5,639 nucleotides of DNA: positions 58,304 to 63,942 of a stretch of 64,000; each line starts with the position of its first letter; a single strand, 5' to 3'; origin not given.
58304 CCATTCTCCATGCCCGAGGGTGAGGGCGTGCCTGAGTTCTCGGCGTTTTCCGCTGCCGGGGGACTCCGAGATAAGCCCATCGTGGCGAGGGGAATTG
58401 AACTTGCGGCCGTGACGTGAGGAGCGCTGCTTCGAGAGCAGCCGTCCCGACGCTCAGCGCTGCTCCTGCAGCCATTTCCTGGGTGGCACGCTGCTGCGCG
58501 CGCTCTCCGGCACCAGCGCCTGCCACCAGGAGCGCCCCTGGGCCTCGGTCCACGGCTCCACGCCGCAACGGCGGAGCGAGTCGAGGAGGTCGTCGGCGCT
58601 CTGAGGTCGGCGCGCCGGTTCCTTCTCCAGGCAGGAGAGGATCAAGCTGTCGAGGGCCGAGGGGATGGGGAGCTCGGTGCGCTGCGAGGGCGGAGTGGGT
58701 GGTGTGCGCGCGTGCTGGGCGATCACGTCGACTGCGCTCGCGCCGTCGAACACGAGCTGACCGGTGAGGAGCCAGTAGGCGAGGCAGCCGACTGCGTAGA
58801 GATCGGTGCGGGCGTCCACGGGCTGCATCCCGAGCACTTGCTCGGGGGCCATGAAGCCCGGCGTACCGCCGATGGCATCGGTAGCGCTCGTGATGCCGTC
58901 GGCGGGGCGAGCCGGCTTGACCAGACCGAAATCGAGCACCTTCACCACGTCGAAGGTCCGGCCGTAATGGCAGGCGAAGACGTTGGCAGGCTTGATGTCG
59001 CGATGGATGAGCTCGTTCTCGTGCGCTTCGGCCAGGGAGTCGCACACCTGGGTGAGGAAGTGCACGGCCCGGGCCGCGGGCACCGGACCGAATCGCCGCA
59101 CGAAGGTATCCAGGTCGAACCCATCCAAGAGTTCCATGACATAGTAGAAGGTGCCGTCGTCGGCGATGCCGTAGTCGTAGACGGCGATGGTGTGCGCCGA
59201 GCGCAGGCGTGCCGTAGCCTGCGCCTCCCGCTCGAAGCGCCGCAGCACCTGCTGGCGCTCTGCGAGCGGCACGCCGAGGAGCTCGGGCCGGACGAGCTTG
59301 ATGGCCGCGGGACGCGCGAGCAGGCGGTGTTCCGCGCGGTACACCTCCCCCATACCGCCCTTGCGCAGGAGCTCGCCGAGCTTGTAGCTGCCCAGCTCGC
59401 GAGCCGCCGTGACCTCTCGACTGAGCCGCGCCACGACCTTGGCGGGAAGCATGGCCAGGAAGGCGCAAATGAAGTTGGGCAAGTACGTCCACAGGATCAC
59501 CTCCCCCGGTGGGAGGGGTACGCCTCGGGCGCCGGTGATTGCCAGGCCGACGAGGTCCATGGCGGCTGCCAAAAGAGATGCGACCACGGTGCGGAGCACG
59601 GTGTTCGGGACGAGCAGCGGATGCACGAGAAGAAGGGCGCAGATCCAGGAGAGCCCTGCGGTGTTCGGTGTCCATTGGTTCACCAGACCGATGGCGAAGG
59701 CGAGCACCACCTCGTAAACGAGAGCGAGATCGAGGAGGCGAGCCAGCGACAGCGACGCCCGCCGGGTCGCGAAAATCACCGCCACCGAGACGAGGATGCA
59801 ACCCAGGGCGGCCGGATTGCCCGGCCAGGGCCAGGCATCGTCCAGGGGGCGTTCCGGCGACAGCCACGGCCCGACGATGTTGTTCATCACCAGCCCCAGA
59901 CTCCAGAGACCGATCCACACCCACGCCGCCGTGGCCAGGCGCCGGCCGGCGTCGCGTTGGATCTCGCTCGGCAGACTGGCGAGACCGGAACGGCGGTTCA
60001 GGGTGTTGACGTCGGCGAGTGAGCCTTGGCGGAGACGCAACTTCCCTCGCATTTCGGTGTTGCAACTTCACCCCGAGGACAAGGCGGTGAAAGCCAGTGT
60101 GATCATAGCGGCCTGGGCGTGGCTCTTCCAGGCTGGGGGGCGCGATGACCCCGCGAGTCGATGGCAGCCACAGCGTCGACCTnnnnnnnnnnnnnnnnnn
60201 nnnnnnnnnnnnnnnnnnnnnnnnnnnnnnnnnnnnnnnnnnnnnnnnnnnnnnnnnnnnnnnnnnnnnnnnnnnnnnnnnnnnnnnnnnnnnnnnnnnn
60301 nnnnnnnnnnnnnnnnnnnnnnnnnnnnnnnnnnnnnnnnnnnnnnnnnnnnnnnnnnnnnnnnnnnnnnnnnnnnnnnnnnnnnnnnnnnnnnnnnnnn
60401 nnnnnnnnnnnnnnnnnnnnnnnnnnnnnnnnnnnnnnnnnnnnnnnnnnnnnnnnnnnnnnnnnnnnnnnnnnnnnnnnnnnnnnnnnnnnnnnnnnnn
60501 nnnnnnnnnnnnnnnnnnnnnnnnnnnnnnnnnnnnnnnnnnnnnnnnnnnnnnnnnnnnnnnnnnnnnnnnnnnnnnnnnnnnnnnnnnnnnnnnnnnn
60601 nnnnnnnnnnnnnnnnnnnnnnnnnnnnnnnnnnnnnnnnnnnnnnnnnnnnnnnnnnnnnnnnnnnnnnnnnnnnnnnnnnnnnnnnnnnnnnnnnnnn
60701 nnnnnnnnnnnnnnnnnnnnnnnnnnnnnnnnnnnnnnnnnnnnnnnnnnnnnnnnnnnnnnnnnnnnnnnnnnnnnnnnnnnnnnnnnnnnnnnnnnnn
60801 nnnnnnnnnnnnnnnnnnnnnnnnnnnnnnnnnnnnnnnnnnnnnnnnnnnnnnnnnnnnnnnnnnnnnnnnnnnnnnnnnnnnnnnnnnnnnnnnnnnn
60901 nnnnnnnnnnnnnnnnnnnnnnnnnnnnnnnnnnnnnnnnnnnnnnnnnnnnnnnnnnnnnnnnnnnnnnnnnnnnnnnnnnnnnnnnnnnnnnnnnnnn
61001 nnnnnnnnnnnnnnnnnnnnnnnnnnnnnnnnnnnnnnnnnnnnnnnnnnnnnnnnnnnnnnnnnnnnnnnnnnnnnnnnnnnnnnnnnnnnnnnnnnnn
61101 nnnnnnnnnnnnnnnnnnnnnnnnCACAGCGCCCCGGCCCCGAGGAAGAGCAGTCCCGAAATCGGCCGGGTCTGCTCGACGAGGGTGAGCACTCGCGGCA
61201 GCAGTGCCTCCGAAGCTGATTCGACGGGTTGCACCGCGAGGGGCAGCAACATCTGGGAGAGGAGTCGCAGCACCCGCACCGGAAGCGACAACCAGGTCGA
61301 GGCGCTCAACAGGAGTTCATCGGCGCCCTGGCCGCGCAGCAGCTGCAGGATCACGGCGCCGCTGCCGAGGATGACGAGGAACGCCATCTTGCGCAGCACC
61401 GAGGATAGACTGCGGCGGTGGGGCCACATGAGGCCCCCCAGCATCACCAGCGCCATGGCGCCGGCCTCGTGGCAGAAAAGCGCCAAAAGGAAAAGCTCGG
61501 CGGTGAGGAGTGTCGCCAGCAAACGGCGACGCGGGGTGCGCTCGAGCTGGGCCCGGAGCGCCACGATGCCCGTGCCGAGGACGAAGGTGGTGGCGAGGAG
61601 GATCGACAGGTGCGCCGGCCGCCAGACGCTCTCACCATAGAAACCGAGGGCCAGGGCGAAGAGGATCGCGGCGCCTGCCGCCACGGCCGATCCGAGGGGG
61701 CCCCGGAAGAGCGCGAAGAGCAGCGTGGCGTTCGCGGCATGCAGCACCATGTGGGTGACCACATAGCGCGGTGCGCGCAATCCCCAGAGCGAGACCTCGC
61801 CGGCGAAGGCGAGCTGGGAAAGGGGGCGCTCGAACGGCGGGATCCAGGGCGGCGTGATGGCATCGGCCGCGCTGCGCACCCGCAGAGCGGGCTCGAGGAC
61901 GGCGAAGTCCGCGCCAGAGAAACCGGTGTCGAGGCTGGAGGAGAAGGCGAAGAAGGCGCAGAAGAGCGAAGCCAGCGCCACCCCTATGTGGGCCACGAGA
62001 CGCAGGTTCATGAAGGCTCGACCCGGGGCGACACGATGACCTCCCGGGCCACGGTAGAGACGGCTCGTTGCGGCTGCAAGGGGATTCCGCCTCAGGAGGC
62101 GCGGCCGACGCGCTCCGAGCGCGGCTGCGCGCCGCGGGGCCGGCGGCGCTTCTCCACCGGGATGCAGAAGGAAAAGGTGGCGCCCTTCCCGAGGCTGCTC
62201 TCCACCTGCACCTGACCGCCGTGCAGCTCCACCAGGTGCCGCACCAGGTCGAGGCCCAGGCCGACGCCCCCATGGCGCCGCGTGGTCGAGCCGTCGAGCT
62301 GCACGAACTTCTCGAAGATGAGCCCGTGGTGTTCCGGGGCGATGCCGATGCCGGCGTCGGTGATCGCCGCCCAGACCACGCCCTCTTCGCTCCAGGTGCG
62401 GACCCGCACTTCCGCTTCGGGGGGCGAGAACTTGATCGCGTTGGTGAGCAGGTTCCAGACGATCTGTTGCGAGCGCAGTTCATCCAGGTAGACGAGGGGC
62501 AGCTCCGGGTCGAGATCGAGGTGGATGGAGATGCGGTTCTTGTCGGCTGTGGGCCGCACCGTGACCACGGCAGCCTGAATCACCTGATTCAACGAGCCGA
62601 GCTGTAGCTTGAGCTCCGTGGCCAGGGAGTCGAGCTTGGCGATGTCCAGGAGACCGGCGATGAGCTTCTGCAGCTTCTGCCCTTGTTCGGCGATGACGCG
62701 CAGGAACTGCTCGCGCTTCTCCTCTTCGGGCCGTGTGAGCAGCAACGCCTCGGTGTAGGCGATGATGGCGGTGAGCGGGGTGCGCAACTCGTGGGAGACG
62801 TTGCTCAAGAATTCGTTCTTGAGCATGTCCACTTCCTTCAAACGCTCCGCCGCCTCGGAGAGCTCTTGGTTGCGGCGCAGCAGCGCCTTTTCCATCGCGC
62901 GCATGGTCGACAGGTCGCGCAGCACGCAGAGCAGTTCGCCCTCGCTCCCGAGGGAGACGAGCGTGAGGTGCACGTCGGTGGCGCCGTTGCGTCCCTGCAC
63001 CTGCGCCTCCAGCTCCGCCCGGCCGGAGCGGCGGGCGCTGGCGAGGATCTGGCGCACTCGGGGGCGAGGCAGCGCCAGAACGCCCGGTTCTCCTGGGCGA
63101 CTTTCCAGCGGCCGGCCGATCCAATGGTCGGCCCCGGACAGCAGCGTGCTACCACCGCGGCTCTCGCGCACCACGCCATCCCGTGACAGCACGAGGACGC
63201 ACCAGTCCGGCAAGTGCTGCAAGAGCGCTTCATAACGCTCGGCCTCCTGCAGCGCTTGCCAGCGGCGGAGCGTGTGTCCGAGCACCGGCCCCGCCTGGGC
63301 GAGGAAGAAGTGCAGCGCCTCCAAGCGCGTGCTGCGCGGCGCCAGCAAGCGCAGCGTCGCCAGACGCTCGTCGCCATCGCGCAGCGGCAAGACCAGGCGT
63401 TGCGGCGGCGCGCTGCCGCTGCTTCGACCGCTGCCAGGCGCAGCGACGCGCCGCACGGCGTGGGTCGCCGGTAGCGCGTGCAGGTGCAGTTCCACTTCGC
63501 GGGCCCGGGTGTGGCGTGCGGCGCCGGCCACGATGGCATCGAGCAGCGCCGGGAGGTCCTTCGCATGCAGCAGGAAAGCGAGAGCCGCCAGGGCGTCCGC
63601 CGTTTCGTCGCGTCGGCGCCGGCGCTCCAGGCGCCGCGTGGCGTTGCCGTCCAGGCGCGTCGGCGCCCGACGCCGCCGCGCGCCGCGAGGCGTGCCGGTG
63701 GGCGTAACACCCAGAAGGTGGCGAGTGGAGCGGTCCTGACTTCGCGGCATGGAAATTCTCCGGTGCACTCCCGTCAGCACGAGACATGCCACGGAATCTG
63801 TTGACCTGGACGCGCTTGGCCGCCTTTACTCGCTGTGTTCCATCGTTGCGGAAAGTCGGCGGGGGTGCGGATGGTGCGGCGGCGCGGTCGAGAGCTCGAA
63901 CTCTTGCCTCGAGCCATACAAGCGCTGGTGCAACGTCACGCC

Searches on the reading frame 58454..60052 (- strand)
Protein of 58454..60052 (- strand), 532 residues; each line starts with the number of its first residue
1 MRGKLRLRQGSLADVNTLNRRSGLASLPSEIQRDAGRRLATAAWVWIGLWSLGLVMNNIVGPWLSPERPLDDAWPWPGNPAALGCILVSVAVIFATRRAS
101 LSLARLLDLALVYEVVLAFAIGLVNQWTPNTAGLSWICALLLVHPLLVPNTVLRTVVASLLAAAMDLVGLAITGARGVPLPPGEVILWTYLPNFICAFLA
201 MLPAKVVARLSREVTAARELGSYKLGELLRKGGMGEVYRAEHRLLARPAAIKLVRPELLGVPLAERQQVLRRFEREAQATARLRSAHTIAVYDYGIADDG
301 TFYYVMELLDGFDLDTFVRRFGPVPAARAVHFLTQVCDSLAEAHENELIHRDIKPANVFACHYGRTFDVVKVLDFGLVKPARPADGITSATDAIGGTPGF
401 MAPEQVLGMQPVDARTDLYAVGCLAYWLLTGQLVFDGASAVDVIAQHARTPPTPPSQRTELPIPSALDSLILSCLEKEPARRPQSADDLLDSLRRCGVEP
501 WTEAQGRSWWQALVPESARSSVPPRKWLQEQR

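Call 76: search_protein_families(library=pfam, proteins=[window:58454-60052:-], max_evalue=0.0001)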
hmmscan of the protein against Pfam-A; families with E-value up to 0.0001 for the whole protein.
window:58454-60052:- (532 aa): 2 families
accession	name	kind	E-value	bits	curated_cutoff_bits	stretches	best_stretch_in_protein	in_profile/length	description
PF00069.31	Pkinase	-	2.5e-36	125.9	31.7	1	223-487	1-255/263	Protein kinase domain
PF07714.23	PK_Tyr_Ser-Thr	-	1.1e-21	77.8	23.1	1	225-484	3-250/258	Protein tyrosine and serine/threonine kinase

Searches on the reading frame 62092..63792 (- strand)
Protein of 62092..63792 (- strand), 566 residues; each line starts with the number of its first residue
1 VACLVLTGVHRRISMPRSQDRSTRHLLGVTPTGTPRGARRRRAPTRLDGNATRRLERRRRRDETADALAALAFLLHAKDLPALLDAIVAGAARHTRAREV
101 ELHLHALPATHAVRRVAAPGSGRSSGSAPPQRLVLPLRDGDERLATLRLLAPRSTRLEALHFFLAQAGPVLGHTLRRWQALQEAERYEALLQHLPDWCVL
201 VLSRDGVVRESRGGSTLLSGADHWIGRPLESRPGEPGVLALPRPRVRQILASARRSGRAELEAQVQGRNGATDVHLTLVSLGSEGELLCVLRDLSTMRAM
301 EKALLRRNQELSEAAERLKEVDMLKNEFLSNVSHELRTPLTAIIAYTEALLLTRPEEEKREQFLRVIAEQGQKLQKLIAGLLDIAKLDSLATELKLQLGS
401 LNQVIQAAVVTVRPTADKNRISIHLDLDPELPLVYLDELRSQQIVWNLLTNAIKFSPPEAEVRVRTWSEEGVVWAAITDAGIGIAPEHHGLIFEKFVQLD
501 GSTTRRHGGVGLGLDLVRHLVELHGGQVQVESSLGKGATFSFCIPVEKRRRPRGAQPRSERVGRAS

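Call 76: search_protein_families(library=pfam, proteins=[window:62092-63792:-], max_evalue=0.0001)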
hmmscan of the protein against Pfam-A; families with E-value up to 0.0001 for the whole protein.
window:62092-63792:- (566 aa): 2 families
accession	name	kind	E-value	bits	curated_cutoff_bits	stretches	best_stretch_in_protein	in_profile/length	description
PF02518.31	HATPase_c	-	3.4e-30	105.2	26.4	1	437-547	2-110/111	Histidine kinase-, DNA gyrase B-, and HSP90-like ATPase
PF00512.31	HisKA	-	6.7e-19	68.1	26.9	1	325-389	2-65/66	His Kinase A (phospho-acceptor) domain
